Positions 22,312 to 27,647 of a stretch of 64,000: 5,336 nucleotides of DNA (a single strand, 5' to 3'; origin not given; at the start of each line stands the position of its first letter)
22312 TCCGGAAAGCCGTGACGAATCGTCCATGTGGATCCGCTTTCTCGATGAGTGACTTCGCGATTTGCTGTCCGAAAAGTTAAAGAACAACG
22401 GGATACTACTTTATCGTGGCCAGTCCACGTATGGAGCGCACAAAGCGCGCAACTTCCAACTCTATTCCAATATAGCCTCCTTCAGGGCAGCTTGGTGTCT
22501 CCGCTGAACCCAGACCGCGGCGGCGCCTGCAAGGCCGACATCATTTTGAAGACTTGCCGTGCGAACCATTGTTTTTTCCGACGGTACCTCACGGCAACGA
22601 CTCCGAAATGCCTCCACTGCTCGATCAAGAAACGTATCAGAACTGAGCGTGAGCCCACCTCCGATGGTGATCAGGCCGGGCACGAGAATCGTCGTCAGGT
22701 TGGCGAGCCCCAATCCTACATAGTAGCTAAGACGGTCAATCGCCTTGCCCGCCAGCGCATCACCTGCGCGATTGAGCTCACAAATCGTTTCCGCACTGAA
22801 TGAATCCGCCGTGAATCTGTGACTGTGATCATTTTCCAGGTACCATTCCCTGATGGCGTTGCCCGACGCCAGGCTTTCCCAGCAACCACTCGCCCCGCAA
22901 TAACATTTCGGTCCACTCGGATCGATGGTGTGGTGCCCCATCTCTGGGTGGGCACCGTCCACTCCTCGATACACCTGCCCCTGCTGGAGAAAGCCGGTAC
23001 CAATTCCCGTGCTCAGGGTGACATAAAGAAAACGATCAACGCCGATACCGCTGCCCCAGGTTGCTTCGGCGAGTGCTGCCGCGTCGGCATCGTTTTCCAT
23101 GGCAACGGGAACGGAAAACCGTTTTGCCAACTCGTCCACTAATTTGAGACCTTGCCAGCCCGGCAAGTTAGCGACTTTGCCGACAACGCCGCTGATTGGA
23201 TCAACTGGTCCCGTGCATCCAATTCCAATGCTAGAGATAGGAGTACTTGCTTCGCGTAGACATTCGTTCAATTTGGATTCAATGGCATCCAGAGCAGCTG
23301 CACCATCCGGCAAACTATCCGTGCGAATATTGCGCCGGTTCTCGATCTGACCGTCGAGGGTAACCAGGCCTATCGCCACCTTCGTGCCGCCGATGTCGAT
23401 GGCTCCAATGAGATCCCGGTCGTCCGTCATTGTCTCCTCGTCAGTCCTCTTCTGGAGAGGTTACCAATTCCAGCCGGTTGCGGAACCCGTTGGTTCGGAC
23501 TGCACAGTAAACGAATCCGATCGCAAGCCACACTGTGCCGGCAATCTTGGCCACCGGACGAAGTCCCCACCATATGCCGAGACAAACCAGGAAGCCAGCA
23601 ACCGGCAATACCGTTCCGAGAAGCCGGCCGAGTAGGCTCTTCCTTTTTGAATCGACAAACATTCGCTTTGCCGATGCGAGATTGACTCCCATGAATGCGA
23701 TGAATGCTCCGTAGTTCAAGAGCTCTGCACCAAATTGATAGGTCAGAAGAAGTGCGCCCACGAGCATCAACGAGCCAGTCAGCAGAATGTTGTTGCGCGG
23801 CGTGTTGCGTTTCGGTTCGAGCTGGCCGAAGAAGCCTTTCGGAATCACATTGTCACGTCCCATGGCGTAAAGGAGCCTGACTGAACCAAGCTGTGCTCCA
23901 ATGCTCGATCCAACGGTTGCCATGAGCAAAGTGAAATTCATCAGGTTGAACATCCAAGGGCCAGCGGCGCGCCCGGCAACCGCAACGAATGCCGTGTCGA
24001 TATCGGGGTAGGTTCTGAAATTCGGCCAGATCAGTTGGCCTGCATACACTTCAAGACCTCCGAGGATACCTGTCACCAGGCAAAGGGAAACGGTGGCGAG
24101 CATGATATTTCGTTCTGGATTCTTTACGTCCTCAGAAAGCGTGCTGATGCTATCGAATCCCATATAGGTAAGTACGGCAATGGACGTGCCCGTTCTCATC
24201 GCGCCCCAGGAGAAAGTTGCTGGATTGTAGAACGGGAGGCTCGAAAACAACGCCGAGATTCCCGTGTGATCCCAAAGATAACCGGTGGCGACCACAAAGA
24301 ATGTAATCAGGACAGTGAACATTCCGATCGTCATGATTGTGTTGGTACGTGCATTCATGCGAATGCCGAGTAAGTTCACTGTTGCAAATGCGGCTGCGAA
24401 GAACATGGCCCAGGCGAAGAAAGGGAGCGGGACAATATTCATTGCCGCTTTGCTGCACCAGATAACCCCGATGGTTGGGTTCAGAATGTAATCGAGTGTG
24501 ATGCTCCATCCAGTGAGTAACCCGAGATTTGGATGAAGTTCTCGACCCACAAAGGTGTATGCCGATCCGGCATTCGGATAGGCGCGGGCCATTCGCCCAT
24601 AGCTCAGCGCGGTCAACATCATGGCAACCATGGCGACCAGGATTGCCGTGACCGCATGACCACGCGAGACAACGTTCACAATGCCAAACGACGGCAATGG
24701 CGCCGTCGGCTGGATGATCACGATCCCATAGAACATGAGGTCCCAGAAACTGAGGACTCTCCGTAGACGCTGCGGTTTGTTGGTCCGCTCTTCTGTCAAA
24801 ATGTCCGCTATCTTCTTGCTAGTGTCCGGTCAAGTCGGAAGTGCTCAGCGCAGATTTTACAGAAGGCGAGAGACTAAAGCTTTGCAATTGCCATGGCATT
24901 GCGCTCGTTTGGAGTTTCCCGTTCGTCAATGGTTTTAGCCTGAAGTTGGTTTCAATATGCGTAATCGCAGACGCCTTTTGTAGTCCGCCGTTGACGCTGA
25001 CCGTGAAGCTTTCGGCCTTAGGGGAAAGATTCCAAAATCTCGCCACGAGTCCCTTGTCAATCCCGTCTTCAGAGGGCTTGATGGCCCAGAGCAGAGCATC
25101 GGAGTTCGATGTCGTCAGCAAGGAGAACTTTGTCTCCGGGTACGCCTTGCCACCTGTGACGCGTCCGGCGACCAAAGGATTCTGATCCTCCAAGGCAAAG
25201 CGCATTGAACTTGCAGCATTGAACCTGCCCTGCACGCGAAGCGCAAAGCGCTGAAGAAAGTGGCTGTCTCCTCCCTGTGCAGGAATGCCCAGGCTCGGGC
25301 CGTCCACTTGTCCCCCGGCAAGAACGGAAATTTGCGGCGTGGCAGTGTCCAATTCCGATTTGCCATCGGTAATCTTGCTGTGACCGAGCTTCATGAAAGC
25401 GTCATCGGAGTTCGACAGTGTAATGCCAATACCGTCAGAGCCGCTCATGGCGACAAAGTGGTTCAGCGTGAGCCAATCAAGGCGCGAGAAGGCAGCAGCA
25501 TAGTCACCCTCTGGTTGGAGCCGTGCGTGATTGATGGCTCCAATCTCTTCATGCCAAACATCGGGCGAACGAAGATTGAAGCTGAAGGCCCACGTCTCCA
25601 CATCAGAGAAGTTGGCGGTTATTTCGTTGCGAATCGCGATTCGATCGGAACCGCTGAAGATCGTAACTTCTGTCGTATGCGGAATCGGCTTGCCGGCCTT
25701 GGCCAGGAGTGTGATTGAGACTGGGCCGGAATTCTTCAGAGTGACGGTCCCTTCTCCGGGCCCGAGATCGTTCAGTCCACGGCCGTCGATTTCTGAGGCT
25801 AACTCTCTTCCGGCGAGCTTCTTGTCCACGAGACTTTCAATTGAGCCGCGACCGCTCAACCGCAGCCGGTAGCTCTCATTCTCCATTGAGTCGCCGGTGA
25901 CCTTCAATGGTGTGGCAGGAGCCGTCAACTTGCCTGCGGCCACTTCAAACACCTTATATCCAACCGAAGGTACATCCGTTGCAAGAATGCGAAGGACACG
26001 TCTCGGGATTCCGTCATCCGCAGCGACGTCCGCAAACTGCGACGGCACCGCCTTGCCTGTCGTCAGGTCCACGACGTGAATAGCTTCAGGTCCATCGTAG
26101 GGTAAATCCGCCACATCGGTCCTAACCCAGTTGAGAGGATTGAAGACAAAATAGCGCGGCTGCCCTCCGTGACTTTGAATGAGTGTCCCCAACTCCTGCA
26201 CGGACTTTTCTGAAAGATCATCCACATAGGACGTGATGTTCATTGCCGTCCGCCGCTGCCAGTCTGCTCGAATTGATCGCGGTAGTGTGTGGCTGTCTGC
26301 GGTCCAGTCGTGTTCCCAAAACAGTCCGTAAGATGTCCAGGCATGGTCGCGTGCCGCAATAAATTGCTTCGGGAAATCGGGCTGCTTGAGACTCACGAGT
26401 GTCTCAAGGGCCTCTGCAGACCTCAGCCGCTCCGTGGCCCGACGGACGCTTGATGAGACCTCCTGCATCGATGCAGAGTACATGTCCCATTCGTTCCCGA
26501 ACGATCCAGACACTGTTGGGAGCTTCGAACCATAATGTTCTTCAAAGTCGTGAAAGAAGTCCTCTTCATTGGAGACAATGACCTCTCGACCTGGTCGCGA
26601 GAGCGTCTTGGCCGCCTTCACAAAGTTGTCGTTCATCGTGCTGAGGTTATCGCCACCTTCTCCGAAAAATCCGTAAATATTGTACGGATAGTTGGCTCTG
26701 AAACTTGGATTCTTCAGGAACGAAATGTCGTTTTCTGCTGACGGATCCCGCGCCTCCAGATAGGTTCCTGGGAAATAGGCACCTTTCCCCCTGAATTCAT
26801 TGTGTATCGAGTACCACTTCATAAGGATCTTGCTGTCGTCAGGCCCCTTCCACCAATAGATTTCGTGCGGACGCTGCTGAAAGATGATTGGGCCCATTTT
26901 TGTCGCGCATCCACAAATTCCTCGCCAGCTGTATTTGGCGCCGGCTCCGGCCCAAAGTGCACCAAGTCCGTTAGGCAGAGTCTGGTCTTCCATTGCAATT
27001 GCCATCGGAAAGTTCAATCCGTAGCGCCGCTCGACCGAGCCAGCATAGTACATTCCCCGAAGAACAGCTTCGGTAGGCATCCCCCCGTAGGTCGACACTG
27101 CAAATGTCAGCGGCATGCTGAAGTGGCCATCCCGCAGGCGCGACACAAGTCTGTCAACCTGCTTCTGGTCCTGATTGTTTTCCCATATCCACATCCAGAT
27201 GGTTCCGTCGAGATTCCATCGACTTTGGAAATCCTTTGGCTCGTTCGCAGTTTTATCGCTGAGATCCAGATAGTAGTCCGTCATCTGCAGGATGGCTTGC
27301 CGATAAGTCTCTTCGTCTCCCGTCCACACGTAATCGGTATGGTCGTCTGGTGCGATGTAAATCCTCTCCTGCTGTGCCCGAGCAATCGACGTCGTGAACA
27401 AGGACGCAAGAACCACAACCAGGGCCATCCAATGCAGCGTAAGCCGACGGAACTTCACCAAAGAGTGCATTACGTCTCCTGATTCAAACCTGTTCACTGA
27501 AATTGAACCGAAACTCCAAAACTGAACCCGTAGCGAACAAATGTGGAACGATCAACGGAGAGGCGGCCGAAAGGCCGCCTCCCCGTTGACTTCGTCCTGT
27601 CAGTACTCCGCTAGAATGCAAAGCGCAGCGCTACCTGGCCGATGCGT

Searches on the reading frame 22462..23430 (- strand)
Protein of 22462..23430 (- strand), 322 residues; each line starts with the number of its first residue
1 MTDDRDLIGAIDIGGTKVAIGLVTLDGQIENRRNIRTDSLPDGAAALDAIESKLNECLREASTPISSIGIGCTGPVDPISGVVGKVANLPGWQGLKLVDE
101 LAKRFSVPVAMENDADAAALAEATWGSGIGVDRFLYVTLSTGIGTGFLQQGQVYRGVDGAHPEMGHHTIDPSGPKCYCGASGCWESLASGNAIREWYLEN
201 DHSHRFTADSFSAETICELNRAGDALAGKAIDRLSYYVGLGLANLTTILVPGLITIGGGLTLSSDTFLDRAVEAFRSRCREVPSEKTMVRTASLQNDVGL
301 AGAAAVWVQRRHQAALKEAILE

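Call 51: search_protein_families(library=pfam, proteins=[window:22462-23430:-], max_evalue=0.0001)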
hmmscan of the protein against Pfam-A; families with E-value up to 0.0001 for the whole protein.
window:22462-23430:- (322 aa): 2 families
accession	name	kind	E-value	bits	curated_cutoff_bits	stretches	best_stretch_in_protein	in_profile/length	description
PF00480.26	ROK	-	2.6e-68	231.1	22.9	1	9-309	2-293/294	ROK family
PF02685.22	Glucokinase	-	1.7e-06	27.7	22.1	0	12-121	4-105/314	Glucokinase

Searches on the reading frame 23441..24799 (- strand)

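Call 51: search_protein_families(library=pfam, proteins=[window:23441-24799:-], max_evalue=0.0001)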
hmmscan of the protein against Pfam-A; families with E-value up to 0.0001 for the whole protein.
window:23441-24799:- (452 aa): 2 families
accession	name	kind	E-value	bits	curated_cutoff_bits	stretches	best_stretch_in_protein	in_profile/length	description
PF00324.27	AA_permease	-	7.8e-31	107.7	24.6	1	48-377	30-379/470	Amino acid permease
PF13520.12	AA_permease_2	-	5.1e-30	105.2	27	1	41-406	25-396/427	Amino acid permease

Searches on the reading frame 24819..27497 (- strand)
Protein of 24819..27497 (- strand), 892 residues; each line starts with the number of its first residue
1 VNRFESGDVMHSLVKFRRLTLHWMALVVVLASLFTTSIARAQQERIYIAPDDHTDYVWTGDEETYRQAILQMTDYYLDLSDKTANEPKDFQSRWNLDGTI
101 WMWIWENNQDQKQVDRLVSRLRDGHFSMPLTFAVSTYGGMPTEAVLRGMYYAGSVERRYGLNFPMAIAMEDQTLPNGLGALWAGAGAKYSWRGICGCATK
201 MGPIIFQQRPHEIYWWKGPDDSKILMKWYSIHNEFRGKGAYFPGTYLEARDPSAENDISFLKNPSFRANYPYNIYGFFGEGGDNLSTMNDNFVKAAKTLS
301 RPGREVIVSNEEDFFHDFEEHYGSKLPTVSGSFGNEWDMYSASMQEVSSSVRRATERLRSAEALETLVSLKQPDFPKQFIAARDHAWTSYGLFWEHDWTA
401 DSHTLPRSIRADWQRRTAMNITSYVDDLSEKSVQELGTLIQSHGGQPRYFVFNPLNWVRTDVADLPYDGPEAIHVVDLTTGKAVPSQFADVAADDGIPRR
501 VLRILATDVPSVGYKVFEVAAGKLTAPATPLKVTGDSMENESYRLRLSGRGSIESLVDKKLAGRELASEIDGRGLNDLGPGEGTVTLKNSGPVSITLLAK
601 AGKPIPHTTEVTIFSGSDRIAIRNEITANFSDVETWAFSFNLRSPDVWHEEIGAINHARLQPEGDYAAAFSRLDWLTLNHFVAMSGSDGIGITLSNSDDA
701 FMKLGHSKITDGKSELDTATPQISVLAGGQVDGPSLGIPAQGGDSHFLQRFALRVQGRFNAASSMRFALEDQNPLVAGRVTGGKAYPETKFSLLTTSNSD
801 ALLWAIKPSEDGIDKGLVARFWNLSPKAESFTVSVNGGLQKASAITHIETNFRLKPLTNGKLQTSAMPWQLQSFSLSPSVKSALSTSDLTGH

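Call 51: search_protein_families(library=pfam, proteins=[window:24819-27497:-], max_evalue=0.0001)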
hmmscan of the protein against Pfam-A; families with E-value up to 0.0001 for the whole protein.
window:24819-27497:- (892 aa): 0 families

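Call 62: search_protein_families(library=pfam, proteins=[window:24819-27497:-], max_evalue=10)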
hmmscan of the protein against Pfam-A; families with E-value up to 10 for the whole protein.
window:24819-27497:- (892 aa): 1 family
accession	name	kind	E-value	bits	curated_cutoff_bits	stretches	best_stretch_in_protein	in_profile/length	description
PF17677.7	Glyco_hydro38C2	-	0.00038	21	22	1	805-874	6-72/72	Glycosyl hydrolases family 38 C-terminal beta sandwich domain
